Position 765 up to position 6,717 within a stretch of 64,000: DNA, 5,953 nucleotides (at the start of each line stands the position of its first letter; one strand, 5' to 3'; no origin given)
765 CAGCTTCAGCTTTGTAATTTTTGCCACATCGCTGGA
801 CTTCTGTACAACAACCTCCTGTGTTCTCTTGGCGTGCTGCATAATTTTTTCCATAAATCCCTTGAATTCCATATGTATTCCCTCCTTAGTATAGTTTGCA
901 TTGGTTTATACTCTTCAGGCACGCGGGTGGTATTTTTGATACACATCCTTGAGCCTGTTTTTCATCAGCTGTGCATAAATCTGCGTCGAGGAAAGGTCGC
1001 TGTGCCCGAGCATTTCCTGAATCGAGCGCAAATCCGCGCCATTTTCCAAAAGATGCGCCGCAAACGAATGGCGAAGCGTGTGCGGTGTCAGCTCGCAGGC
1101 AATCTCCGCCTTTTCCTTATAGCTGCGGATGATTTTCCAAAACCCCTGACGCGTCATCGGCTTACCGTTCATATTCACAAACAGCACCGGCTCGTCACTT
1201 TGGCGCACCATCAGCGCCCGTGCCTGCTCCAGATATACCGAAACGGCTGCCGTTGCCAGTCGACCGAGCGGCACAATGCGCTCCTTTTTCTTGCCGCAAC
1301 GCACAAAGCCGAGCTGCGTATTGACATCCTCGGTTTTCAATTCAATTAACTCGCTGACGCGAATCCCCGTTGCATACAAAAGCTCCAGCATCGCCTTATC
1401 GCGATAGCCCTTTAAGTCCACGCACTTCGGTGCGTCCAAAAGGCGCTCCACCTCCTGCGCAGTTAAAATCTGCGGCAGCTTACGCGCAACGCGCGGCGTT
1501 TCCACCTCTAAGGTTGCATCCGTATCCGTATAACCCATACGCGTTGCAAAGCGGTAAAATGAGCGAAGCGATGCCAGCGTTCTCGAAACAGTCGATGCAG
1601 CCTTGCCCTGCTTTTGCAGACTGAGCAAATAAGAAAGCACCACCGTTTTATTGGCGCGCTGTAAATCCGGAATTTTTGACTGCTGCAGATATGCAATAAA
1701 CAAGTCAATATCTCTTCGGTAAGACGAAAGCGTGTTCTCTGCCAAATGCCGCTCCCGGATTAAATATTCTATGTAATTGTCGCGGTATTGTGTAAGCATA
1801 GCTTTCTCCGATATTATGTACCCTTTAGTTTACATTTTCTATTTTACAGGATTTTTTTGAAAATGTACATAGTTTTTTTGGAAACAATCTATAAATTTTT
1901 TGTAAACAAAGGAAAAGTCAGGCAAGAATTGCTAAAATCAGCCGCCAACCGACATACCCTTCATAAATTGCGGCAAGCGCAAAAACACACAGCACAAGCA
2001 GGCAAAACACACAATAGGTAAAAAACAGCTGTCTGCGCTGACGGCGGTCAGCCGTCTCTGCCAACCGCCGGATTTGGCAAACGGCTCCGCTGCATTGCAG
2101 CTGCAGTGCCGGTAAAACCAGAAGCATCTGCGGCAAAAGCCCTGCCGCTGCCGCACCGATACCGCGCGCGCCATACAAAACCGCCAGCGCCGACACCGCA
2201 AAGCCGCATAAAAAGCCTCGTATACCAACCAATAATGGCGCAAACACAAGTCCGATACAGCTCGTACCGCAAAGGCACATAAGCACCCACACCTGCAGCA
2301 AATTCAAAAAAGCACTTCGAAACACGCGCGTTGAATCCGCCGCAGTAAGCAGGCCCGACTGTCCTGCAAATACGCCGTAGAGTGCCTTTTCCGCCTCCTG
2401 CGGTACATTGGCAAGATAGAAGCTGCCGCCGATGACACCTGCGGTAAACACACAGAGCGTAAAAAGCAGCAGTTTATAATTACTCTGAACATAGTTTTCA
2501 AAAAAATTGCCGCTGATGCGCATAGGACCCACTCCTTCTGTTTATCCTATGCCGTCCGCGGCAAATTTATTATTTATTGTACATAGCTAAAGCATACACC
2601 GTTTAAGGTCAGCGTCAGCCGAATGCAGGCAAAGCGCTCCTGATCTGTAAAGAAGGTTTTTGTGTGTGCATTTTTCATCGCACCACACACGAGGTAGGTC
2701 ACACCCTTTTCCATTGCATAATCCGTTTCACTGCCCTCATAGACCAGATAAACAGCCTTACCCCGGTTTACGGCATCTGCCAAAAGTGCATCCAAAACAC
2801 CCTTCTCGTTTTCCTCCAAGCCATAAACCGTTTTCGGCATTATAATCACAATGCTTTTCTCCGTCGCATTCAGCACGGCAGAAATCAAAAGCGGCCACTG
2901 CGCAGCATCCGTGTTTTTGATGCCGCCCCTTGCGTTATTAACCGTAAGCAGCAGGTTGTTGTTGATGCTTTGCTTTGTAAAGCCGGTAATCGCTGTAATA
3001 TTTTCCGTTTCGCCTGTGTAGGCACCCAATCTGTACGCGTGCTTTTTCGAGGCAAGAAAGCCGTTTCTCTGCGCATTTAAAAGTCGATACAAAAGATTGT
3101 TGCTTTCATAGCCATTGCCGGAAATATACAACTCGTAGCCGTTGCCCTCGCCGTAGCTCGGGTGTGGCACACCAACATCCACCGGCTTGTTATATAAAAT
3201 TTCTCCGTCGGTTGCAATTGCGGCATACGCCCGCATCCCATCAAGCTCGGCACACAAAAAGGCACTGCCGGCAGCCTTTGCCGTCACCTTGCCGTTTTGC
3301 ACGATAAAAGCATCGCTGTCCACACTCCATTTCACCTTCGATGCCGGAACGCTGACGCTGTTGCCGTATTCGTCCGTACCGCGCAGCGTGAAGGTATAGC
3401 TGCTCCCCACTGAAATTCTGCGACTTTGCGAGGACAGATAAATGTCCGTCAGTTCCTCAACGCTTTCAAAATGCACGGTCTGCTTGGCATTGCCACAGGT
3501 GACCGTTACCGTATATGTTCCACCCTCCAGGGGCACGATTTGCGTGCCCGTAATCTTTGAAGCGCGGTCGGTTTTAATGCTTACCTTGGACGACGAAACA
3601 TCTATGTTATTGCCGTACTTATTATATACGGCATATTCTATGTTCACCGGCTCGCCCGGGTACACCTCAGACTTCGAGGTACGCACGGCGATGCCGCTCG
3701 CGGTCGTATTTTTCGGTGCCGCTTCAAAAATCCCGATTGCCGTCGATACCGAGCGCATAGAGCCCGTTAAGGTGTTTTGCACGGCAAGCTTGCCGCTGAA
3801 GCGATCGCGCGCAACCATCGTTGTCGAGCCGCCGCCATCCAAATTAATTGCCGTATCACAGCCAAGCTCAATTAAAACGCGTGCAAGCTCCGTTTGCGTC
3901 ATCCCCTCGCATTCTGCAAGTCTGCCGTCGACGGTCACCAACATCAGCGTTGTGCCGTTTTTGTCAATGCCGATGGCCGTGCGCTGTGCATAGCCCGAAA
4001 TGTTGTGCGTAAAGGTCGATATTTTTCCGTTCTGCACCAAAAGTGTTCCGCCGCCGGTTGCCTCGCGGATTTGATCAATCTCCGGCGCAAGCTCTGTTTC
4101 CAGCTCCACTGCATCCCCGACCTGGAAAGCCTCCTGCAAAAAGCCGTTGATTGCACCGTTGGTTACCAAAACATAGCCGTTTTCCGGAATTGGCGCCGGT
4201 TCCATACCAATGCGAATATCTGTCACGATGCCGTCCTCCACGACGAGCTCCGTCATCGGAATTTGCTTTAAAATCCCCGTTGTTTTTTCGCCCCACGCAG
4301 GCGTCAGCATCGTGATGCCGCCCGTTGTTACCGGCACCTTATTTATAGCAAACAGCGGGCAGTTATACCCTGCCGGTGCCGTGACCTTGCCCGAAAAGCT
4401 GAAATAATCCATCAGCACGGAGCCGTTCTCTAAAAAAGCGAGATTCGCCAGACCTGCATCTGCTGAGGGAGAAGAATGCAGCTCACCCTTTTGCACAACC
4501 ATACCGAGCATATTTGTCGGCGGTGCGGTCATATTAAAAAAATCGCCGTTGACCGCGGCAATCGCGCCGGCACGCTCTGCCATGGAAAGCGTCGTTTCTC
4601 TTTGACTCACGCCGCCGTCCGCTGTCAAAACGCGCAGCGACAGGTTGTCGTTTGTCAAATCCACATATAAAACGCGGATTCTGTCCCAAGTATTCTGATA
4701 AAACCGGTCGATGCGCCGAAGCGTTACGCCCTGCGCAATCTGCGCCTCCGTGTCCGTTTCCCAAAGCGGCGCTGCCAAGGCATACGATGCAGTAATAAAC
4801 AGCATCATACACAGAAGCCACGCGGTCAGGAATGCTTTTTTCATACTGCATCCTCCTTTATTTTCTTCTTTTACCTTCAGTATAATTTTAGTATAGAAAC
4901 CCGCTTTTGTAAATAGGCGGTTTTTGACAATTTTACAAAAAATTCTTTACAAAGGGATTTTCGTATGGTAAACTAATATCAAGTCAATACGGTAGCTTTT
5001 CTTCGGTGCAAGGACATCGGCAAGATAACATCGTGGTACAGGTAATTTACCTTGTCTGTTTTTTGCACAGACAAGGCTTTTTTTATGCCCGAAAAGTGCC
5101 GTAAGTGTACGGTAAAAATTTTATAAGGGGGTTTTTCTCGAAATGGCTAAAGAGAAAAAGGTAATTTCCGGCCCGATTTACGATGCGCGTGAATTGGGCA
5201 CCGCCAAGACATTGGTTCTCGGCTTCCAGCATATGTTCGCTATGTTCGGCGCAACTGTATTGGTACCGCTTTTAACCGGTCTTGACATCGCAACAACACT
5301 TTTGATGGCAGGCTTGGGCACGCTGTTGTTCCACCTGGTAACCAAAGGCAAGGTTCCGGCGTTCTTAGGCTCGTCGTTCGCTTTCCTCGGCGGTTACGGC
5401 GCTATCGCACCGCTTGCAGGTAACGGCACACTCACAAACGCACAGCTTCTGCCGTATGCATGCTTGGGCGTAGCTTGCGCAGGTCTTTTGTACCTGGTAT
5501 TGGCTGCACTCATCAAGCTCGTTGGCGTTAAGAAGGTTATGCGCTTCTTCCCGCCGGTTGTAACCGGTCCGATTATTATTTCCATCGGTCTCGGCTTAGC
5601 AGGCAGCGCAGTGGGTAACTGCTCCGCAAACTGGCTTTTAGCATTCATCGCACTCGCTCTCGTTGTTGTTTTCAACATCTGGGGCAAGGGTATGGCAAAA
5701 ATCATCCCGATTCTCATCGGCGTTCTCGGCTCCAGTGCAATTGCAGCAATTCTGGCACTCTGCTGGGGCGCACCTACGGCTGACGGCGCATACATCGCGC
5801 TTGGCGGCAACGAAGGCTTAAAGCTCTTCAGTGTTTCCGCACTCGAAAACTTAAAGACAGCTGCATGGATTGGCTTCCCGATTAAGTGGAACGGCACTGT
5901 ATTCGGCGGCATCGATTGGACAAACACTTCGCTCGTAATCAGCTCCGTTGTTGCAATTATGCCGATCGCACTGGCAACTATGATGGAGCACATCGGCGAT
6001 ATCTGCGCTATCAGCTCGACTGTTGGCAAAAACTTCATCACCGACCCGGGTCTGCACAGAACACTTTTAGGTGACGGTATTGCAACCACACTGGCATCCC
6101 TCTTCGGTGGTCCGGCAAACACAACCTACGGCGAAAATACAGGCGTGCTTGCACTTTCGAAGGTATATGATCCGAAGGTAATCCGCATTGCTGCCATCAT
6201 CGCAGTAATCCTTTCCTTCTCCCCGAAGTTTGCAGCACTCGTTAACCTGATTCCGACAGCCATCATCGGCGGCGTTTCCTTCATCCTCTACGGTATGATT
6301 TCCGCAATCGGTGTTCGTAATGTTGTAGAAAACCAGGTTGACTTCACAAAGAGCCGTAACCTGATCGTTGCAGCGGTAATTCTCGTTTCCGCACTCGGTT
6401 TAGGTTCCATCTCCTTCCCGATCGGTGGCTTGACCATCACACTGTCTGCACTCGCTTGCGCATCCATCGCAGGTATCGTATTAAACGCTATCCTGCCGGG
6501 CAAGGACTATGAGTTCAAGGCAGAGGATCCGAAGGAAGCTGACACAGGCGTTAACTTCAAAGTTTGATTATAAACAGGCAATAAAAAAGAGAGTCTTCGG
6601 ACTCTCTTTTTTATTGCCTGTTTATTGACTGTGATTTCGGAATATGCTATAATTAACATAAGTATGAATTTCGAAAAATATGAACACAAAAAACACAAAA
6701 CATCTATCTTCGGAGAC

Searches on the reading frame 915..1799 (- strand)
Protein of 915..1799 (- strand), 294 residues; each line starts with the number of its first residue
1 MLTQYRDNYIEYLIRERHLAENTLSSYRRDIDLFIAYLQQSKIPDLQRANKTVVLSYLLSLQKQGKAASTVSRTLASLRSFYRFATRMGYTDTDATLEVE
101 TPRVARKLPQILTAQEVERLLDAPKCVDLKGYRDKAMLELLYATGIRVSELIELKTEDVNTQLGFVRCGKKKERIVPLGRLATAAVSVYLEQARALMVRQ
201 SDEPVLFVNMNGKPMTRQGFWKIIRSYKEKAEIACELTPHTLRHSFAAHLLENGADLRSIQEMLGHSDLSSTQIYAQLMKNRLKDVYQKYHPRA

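Call 7: search_protein_families(library=pfam, proteins=[window:915-1799:-])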
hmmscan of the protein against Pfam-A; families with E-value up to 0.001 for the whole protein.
window:915-1799:- (294 aa): 4 families
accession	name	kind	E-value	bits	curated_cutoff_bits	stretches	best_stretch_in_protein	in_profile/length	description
PF00589.27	Phage_integrase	-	1.8e-48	165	27.1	1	111-281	2-171/172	Phage integrase family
PF02899.23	Phage_int_SAM_1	-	7.8e-22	77.8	22.3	1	7-88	2-82/83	Phage integrase, N-terminal SAM-like domain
PF13495.12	Phage_int_SAM_4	-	2.4e-07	31.5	27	1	9-83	5-76/85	Phage integrase, N-terminal SAM-like domain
PF13102.12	Phage_int_SAM_5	-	9.3e-05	23.2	22.3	1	8-95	4-92/98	Phage integrase SAM-like domain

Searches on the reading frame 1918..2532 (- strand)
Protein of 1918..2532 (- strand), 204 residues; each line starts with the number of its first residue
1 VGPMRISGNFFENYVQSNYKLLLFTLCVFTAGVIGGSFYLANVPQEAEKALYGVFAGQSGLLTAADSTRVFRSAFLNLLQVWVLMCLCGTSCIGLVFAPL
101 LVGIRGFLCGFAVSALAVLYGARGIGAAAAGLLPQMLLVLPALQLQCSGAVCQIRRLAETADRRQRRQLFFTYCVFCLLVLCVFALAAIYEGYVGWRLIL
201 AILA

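Call 82: search_protein_families(library=pfam, proteins=[window:1918-2532:-], max_evalue=0.001)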
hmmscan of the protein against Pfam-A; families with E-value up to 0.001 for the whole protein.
window:1918-2532:- (204 aa): 1 family
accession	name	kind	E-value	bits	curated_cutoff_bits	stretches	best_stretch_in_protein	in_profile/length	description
PF01944.22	SpoIIM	-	1.9e-15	57.6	26.9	1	26-194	2-161/163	Stage II sporulation protein M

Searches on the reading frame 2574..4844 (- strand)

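Call 7: search_protein_families(library=pfam, proteins=[window:2574-4844:-])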
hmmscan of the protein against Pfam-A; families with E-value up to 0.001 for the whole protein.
window:2574-4844:- (756 aa): 1 family
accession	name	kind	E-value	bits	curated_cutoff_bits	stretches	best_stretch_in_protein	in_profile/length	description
PF09992.14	NAGPA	-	2.2e-41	142.3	25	1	199-373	4-169/169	Phosphodiester glycosidase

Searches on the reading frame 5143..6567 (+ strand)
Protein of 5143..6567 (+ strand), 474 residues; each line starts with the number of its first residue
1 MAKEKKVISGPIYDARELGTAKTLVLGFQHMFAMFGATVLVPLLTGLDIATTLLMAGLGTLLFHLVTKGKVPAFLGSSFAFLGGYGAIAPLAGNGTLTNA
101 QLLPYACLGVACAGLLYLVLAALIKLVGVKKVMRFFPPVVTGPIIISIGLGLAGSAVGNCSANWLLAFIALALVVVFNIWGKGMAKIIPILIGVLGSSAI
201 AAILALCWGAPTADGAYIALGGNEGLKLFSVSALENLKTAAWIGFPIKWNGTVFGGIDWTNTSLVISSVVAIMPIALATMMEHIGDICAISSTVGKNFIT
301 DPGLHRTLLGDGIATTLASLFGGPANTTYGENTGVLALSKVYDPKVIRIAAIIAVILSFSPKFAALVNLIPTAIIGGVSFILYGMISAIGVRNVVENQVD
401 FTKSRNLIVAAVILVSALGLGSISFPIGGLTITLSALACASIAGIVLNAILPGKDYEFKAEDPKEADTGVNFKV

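Call 7: search_protein_families(library=pfam, proteins=[window:5143-6567:+])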
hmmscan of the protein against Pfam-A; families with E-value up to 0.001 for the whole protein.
window:5143-6567:+ (474 aa): 1 family
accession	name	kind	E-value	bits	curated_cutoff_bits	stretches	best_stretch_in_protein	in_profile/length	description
PF00860.26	Xan_ur_permease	-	1.3e-80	271.5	27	1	22-420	2-383/389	Permease family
